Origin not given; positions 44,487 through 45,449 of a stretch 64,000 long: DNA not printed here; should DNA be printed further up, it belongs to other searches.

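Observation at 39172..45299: FMN riboswitch controlling an Opp/Dpp-type ABC importer with twin binding proteins and an FbiB-C-like flavoprotein, but no ATPase genes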

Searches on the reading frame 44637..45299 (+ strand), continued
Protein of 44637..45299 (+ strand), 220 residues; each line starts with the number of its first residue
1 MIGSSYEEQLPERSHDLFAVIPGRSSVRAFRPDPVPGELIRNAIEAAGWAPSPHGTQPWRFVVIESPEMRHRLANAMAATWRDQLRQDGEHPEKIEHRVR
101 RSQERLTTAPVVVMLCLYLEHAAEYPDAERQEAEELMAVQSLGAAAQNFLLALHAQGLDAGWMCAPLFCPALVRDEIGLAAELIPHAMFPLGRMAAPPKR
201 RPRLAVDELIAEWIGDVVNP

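Call 42: search_solved_structures(query=window:44637-45296:+, max_evalue=0.00001, show_alignments=2)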
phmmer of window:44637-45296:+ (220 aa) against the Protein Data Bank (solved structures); distinct sequences matched with E-value up to 0.00001: 23.
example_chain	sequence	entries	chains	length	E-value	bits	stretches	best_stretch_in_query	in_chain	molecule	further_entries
4xom_A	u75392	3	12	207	5.1e-34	121.4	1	24-209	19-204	Coenzyme F420:L-glutamate ligase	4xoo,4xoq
3gfa_A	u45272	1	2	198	1.1e-16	64.7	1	21-213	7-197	Putative nitroreductase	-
3gb5_A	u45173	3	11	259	5.2e-14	56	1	7-181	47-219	Iodotyrosine dehalogenase 1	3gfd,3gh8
3tnz_A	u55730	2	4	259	9.5e-14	55.2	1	7-121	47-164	Iodotyrosine dehalogenase 1 | Iodotyrosine deiodinase 1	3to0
4dn2_A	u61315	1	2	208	3.2e-13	53.4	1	13-210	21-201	Nitroreductase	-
5yak_A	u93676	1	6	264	4.4e-13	53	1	7-192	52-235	Iodotyrosine deiodinase 1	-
4ttb_A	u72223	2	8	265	1.2e-12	51.5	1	7-182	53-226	Iodotyrosine dehalogenase 1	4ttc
2wzv_A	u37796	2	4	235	6.5e-12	49.2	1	20-82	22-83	NFNB PROTEIN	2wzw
3k6h_A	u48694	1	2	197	2e-11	47.6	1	26-217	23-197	Nitroreductase family protein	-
4g8s_A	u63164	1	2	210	2.1e-10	44.3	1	9-209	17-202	Nitroreductase family protein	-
8uc3_A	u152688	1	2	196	3.7e-10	43.4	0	2-73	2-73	Albonoursin synthase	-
3ge5_A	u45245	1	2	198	8.7e-10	42.2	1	20-81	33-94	putative NAD(P)H:FMN oxidoreductase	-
3eo8_A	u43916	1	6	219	1.1e-09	41.9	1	21-170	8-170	BluB-like flavoprotein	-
3e39_A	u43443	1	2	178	2.2e-09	40.9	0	19-71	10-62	Putative Nitroreductase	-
2isj_A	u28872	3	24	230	2e-08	37.8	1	17-178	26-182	BluB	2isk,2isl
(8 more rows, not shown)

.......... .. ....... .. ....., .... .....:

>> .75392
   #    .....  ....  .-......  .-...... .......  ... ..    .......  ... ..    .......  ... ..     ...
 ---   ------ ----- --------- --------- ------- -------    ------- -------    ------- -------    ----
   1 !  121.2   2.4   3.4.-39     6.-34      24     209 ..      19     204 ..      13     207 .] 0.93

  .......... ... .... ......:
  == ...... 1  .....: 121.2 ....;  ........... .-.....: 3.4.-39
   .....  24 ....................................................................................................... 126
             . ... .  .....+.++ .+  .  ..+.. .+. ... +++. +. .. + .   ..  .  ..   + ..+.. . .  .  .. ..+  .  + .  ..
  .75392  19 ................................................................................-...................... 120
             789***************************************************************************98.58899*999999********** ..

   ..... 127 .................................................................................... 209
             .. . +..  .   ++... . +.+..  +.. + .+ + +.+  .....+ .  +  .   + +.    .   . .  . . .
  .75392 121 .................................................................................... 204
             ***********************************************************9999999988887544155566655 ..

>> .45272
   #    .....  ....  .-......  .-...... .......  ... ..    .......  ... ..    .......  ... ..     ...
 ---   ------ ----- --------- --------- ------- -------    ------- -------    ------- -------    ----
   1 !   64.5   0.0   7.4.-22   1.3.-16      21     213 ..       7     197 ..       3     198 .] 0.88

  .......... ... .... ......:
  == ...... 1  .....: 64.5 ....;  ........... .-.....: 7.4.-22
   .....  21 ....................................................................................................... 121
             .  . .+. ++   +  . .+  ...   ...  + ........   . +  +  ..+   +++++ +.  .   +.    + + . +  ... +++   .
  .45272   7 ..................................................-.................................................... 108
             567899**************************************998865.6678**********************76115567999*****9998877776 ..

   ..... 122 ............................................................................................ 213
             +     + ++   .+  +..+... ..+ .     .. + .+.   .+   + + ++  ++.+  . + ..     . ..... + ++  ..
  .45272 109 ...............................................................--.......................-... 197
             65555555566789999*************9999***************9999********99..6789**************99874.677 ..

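Call 46: find_related_loci(query=A2, collection=metagenome_contigs, flank=10000)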
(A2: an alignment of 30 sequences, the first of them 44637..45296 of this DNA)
Query A2 (220 aa) in metagenome_contigs; peptide patterns used: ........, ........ (x = any residue, [..] = any of these).
600 stretches matched a pattern (row limit reached: there are more); 539 encode a relative of the query (tblastn E <= 1e-3); the best 80 are kept; 80 distinct loci.
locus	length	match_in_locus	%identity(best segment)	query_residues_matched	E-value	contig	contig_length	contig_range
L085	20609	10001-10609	75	12-214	4e-99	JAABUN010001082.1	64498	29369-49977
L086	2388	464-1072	74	12-214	2e-101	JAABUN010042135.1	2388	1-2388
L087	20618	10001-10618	71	9-214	6e-91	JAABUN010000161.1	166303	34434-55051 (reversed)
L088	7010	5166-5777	69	10-213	2e-89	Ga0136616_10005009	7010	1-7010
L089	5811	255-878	64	3-210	3e-86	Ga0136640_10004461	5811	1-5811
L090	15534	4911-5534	64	3-210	2e-85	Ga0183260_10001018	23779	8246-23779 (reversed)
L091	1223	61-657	66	12-210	2e-90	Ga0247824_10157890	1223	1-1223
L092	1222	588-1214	60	5-213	3e-88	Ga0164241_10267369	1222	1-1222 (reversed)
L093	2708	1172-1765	69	13-210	1e-81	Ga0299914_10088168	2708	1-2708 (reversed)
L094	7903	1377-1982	62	12-213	2e-80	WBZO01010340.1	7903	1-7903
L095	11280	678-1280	61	13-213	4e-80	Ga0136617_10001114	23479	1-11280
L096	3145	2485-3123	60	1-213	3e-80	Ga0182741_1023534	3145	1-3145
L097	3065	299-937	60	1-213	2e-80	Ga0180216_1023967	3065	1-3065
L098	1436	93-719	59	5-213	9e-84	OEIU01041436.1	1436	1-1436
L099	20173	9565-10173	60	12-214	5e-79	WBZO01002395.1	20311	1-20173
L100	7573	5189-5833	59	13-220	6e-79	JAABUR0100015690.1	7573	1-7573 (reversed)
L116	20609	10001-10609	59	11-213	5e-76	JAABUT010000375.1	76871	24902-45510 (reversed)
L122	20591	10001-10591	60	17-213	1e-74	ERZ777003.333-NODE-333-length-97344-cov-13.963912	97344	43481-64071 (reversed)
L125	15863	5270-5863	60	16-213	6e-74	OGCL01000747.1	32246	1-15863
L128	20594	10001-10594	61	16-213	2e-72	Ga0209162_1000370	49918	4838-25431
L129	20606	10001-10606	61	12-213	2e-72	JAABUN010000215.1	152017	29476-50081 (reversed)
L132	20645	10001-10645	57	2-213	1e-71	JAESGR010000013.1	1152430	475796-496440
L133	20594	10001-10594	57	16-213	1e-71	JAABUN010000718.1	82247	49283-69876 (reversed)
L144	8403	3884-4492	56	11-213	8e-70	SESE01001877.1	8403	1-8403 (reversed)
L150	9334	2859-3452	58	16-213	1e-69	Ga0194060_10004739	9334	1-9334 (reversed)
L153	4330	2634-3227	59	16-213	2e-69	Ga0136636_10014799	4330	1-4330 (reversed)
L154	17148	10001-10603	54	13-213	3e-69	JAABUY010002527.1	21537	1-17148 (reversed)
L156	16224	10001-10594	59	16-213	3e-69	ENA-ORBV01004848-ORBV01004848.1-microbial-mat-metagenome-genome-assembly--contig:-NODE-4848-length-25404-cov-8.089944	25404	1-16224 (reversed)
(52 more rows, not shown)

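Call 50: search_protein_families(library=ncbifam, proteins=[L122:9464-10594:+, L081:8001-9065:+, L132:9533-10648:+, L100:4655-5794:+, L083:7591-8034:+], max_evalue=0.001)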
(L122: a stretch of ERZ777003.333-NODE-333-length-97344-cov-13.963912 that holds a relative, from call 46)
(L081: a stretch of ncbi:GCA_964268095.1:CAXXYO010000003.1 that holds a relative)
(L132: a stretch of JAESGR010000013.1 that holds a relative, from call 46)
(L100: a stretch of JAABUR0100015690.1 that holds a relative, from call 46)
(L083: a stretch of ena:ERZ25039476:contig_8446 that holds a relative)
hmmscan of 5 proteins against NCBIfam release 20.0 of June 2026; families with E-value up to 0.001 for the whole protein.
L122:9464-10594:+ (377 aa): 11 families
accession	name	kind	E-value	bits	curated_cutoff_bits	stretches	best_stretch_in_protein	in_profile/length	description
NF009810.0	PRK13294.1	equivalog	4.4e-51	174.2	304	1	183-374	257-447/449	coenzyme F420-0:L-glutamate ligase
TIGR03553.1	F420_FbiB_CTERM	equivalog_domain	8.4e-50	169.2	249.55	1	184-374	3-192/194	F420 biosynthesis protein FbiB, C-terminal domain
TIGR03668.1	Rv0121_F420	hypoth_equivalog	1.3e-41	142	119.15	1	22-159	3-140/141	TIGR03668 family PPOX class F420-dependent oxidoreductase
TIGR02476.1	BluB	equivalog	4.9e-19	68.5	150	1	178-359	7-182/205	5,6-dimethylbenzimidazole synthase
TIGR03618.1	Rv1155_F420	subfamily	3.9e-16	59.4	79.05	1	26-140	3-108/127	TIGR03618 family F420-dependent PPOX class oxidoreductase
TIGR04023.1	PPOX_MSMEG_5819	subfamily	6e-13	48.7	85.6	1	21-121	2-95/115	PPOX class F420-dependent oxidoreductase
NF003768.0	PRK05365.1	equivalog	2.2e-11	43.6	152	1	177-370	11-194/200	malonic semialdehyde reductase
NF047509.1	Rv3131_FMN_oxido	subfamily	1e-08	35.1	199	0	206-228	2-24/319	Acg family FMN-binding oxidoreductase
NF008033.1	PRK10765.1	equivalog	2.6e-08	33.6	223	1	264-373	65-176/240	oxygen-insensitive NADPH nitroreductase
NF008275.0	PRK11053.1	equivalog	3.1e-05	23.5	227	0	181-244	4-68/217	oxygen-insensitive NAD(P)H nitroreductase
TIGR03667.1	Rv3369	hypoth_equivalog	0.00012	22.1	125.3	1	28-122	11-90/130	TIGR03667 family PPOX class F420-dependent oxidoreductase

L081:8001-9065:+ (355 aa): 10 families
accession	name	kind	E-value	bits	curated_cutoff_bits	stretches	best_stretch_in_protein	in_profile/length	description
NF009810.0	PRK13294.1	equivalog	1.9e-44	152.3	304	1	160-351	256-446/449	coenzyme F420-0:L-glutamate ligase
TIGR03553.1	F420_FbiB_CTERM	equivalog_domain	6.4e-43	146.8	249.55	1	162-351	3-191/194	F420 biosynthesis protein FbiB, C-terminal domain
TIGR03668.1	Rv0121_F420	hypoth_equivalog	6.8e-37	126.7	119.15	1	10-142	5-137/141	TIGR03668 family PPOX class F420-dependent oxidoreductase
TIGR02476.1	BluB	equivalog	1.5e-17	63.7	150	1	157-336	8-181/205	5,6-dimethylbenzimidazole synthase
TIGR04023.1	PPOX_MSMEG_5819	subfamily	7.1e-13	48.5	85.6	1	8-114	3-102/115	PPOX class F420-dependent oxidoreductase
TIGR03618.1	Rv1155_F420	subfamily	1.5e-11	44.6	79.05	1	11-126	2-103/127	TIGR03618 family F420-dependent PPOX class oxidoreductase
NF003768.0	PRK05365.1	equivalog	4.8e-07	29.5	152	1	156-221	12-77/200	malonic semialdehyde reductase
NF047509.1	Rv3131_FMN_oxido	subfamily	3.5e-06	26.7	199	1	184-206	2-24/319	Acg family FMN-binding oxidoreductase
NF008088.0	PRK10828.1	equivalog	0.00015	21.4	183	1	158-319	4-147/183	NAD(P)H nitroreductase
TIGR03667.1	Rv3369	hypoth_equivalog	0.00082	19.3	125.3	0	18-122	15-102/130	TIGR03667 family PPOX class F420-dependent oxidoreductase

L132:9533-10648:+ (372 aa): 10 families
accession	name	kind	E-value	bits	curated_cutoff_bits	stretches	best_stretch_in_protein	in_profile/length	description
NF009810.0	PRK13294.1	equivalog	1.9e-47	162.2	304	1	177-369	256-447/449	coenzyme F420-0:L-glutamate ligase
TIGR03553.1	F420_FbiB_CTERM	equivalog_domain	3.6e-46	157.4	249.55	1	179-369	3-192/194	F420 biosynthesis protein FbiB, C-terminal domain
TIGR03668.1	Rv0121_F420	hypoth_equivalog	1.3e-42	145.2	119.15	1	23-156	6-140/141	TIGR03668 family PPOX class F420-dependent oxidoreductase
TIGR02476.1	BluB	equivalog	1.1e-14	54.3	150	1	172-354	6-182/205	5,6-dimethylbenzimidazole synthase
TIGR03618.1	Rv1155_F420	subfamily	5.2e-12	46.1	79.05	1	24-134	3-100/127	TIGR03618 family F420-dependent PPOX class oxidoreductase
TIGR04023.1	PPOX_MSMEG_5819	subfamily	5.7e-12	45.6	85.6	1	21-130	4-107/115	PPOX class F420-dependent oxidoreductase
NF047509.1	Rv3131_FMN_oxido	subfamily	6.9e-08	32.3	199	1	200-223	1-24/319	Acg family FMN-binding oxidoreductase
NF003768.0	PRK05365.1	equivalog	3.8e-07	29.8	152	1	175-243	14-82/200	malonic semialdehyde reductase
NF008275.0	PRK11053.1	equivalog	0.00014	21.5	227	0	176-238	4-67/217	oxygen-insensitive NAD(P)H nitroreductase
NF008088.0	PRK10828.1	equivalog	0.0004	20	183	1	177-336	5-147/183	NAD(P)H nitroreductase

L100:4655-5794:+ (380 aa): 7 families
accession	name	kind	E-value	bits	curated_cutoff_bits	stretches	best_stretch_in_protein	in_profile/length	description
NF009810.0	PRK13294.1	equivalog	6.8e-47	160.4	304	1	187-377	258-447/449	coenzyme F420-0:L-glutamate ligase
TIGR03553.1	F420_FbiB_CTERM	equivalog_domain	1.8e-46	158.4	249.55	1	187-377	3-192/194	F420 biosynthesis protein FbiB, C-terminal domain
TIGR03668.1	Rv0121_F420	hypoth_equivalog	6.6e-33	113.7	119.15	1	31-166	7-141/141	TIGR03668 family PPOX class F420-dependent oxidoreductase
TIGR02476.1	BluB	equivalog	9.7e-17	61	150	1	183-362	9-182/205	5,6-dimethylbenzimidazole synthase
TIGR03618.1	Rv1155_F420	subfamily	2.9e-11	43.7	79.05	1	30-144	2-101/127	TIGR03618 family F420-dependent PPOX class oxidoreductase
NF003768.0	PRK05365.1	equivalog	7.5e-08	32.1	152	1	186-247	17-78/200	malonic semialdehyde reductase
NF047509.1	Rv3131_FMN_oxido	subfamily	1e-07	31.8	199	1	208-232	1-25/319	Acg family FMN-binding oxidoreductase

L083:7591-8034:+ (148 aa): 4 families
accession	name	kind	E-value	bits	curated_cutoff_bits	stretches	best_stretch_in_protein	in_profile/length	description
TIGR03668.1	Rv0121_F420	hypoth_equivalog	4.5e-37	127.3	119.15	1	20-138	4-123/141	TIGR03668 family PPOX class F420-dependent oxidoreductase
TIGR04023.1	PPOX_MSMEG_5819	subfamily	1.8e-13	50.4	85.6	1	20-123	4-100/115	PPOX class F420-dependent oxidoreductase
TIGR03618.1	Rv1155_F420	subfamily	2.4e-12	47.2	79.05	1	22-135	2-106/127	TIGR03618 family F420-dependent PPOX class oxidoreductase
TIGR03667.1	Rv3369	hypoth_equivalog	0.00099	19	125.3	0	26-122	12-93/130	TIGR03667 family PPOX class F420-dependent oxidoreductase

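Call 51: search_protein_families(library=pfam, proteins=[L122:9464-10594:+, L081:8001-9065:+, L132:9533-10648:+, L100:4655-5794:+, L083:7591-8034:+], max_evalue=0.001)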
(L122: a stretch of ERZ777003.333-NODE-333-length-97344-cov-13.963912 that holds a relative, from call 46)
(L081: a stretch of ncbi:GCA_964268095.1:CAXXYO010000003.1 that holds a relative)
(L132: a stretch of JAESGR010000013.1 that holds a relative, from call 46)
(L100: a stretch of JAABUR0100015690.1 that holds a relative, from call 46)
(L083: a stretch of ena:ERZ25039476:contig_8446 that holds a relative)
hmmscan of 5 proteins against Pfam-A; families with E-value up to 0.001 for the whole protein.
L122:9464-10594:+ (377 aa): 4 families
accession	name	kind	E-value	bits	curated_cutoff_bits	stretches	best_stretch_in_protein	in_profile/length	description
PF00881.29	Nitroreductase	-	5.1e-33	115.1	23.5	1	184-356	1-167/167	Nitroreductase family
PF01243.27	PNPOx_N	-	1.3e-13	51.8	28.1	1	25-136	6-94/120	Pyridoxamine 5'-phosphate oxidase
PF14512.11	TM1586_NiRdase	-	2.8e-06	27.6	27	0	201-231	158-188/215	Putative TM nitroreductase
PF12900.13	Pyridox_ox_2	-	0.0001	22.7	27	1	25-120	6-94/140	Pyridoxamine 5'-phosphate oxidase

L081:8001-9065:+ (355 aa): 3 families
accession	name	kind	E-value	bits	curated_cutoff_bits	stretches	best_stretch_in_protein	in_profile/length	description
PF00881.29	Nitroreductase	-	2.4e-29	103.1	23.5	1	162-334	1-167/167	Nitroreductase family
PF01243.27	PNPOx_N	-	4.1e-12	46.9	28.1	1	9-125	4-101/120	Pyridoxamine 5'-phosphate oxidase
PF12900.13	Pyridox_ox_2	-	0.00025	21.5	27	0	16-120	11-106/140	Pyridoxamine 5'-phosphate oxidase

L132:9533-10648:+ (372 aa): 2 families
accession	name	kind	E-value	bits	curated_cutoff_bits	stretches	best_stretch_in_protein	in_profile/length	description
PF00881.29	Nitroreductase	-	6.6e-29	101.7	23.5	1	179-351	1-167/167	Nitroreductase family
PF01243.27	PNPOx_N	-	1.5e-10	41.9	28.1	1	24-139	7-104/120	Pyridoxamine 5'-phosphate oxidase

L100:4655-5794:+ (380 aa): 2 families
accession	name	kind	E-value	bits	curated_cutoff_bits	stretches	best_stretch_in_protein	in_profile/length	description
PF00881.29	Nitroreductase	-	6.4e-30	105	23.5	1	188-359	2-167/167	Nitroreductase family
PF01243.27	PNPOx_N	-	6.3e-08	33.5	28.1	1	29-149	5-103/120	Pyridoxamine 5'-phosphate oxidase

L083:7591-8034:+ (148 aa): 1 family
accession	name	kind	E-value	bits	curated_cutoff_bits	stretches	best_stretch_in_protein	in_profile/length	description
PF01243.27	PNPOx_N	-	4.7e-12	46.8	28.1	1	23-132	7-93/120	Pyridoxamine 5'-phosphate oxidase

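Call 56: search_protein_families(library=pfam, proteins=[L116:4562-6160:-, L116:6205-7401:-, L116:7553-8500:-, L116:8440-9354:-, L116:10714-11418:+, L116:12238-13524:+, L154:5316-6845:-, L154:6923-8254:-, L154:8338-9111:+, L154:10637-11428:+], max_evalue=0.0001)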
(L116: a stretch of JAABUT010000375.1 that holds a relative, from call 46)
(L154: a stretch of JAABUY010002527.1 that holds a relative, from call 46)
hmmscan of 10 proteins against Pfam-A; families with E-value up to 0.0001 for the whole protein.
L116:4562-6160:- (532 aa): 6 families
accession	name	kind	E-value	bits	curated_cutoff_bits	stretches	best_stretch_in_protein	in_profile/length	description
PF13450.12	NAD_binding_8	-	1.8e-12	47.8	21.9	1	23-76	1-52/68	NAD(P)-binding Rossmann-like domain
PF01593.30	Amino_oxidase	-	4.8e-12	46.3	19.8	1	30-504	3-430/443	Flavin containing amine oxidoreductase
PF12831.13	FAD_oxidored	-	1.6e-07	31.4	27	1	20-59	1-40/416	FAD dependent oxidoreductase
PF00890.30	FAD_binding_2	-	2.5e-07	30.7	20.4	1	20-58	1-39/414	FAD binding domain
PF03486.20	HI0933_like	-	8e-05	22.6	50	0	20-54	2-36/244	HI0933-like protein Rossmann domain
PF01266.30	DAO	-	8.8e-05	22.6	27.9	0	20-56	1-38/353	FAD dependent oxidoreductase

L116:6205-7401:- (398 aa): 1 family
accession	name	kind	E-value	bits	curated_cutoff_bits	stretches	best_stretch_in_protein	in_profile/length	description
PF01594.21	AI-2E_transport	-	3e-58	198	34.3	1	7-346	5-326/327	AI-2E family transporter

L116:7553-8500:- (315 aa): 1 family
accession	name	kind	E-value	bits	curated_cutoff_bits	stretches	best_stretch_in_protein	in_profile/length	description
PF00491.26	Arginase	-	9.4e-23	81.5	22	1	78-283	63-256/280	Arginase family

L116:8440-9354:- (304 aa): 1 family
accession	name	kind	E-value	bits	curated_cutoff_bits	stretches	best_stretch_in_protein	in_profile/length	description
PF01008.23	IF-2B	-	2.5e-44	152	22.4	1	30-270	26-278/280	Initiation factor 2 subunit family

L116:10714-11418:+ (234 aa): 1 family
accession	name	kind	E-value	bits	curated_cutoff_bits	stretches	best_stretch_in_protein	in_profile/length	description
PF00230.25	MIP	-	5.8e-52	177.1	25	1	21-224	6-217/222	Major intrinsic protein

L116:12238-13524:+ (428 aa): 2 families
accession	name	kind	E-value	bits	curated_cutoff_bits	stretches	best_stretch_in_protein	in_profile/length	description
PF07690.21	MFS_1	-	6.1e-23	81.7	33.4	2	36-297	1-260/347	Major Facilitator Superfamily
PF05977.19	MFS_3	-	4.1e-22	78.7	27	1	32-419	11-400/524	Transmembrane secretion effector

L154:5316-6845:- (509 aa): 8 families
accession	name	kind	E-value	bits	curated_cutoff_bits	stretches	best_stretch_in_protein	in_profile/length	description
PF13450.12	NAD_binding_8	-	4.7e-12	46.4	21.9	1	8-61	1-52/68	NAD(P)-binding Rossmann-like domain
PF01266.30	DAO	-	1.2e-09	38.6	27.9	1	5-41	1-38/353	FAD dependent oxidoreductase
PF01593.30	Amino_oxidase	-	1.2e-07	31.8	19.8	0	15-55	3-41/443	Flavin containing amine oxidoreductase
PF00890.30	FAD_binding_2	-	7.3e-07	29.1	20.4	1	5-41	1-37/414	FAD binding domain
PF12831.13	FAD_oxidored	-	2.8e-06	27.3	27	1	5-48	1-43/416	FAD dependent oxidoreductase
PF07992.20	Pyr_redox_2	-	4.3e-05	23.5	26.1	1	4-47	1-46/291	Pyridine nucleotide-disulphide oxidoreductase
PF03486.20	HI0933_like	-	4.5e-05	23.4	50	0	5-39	2-36/244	HI0933-like protein Rossmann domain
PF01494.25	FAD_binding_3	-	8.9e-05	22.3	22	0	4-34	2-32/349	FAD binding domain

L154:6923-8254:- (443 aa): 1 family
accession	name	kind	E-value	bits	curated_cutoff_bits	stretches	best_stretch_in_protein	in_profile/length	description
PF01594.21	AI-2E_transport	-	1.5e-55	189.1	34.3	1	51-388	6-326/327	AI-2E family transporter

L154:8338-9111:+ (257 aa): 0 families

L154:10637-11428:+ (263 aa): 1 family
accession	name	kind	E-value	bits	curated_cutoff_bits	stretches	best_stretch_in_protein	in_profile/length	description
PF00230.25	MIP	-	5.6e-52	177.2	25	1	51-250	14-222/222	Major intrinsic protein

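Call 68: search_dna_similar(query=window:44637-45296:+, collection=plasmids, mode=protein, max_rows=12, max_evalue=1e-15)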
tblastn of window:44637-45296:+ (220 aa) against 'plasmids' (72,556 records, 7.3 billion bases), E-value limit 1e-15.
Records with a match: 12; places in all: 12; records where one place covers at least 80% of the query: 10.
Best place of each record, by identity: <60% 12.
By first word of the organism name: Rhodococcus 6; Thermomicrobium 1; Variovorax 1; Paraburkholderia 1; Nonomuraea 1; Nocardia 1; Tsukamurella 1.
By predicted mobility (MOB-suite, as given by PLSDB): non-mobilizable 9; mobilizable 3.
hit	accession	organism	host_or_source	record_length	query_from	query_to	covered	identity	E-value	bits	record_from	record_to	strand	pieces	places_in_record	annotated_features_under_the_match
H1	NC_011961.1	Thermomicrobium roseum DSM 5159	-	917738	12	213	92%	54.0%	2e-55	196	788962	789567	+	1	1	nitroreductase family protein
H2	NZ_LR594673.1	Variovorax sp. PBL-E5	linuron-contaminated soil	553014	8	201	88%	40.8%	2e-33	133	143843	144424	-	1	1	nitroreductase family protein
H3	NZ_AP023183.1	Paraburkholderia sp. PGU19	Physopelta gutta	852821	23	199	80%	44.6%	5e-40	152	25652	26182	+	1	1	nitroreductase family protein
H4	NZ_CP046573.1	Rhodococcus sp. WAY2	cell culture,bacterial consortium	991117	24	207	84%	39.7%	2e-27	116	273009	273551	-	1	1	coenzyme F420-0:L-glutamate ligase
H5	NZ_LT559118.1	Nonomuraea gerenzanensis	-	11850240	20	211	87%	37.3%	2e-29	122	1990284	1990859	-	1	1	none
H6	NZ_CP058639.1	Rhodococcus sp. ZPP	cell culture,soil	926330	24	207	84%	38.6%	6e-27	114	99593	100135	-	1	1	coenzyme F420-0:L-glutamate ligase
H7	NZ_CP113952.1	Rhodococcus sp. JS3073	culture,soil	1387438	24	203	82%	38.9%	3e-25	109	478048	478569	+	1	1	record has no annotation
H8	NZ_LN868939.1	Nocardia farcinica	not known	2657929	24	192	77%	41.4%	8e-29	120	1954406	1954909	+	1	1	none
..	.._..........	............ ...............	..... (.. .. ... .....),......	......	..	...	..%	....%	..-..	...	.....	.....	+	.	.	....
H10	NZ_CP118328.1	Rhodococcus sp. DK17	pure culture,crude oil-contaminated soil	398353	24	203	82%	36.7%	3e-26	112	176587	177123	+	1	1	coenzyme F420-0:L-glutamate ligase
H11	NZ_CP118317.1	Rhodococcus sp. DK180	pure culture,crude oil-contaminated soil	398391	24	203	82%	36.7%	3e-26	112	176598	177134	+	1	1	coenzyme F420-0:L-glutamate ligase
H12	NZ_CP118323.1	Rhodococcus sp. DK176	pure culture,crude oil-contaminated soil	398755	24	203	82%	36.7%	3e-26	112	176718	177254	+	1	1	coenzyme F420-0:L-glutamate ligase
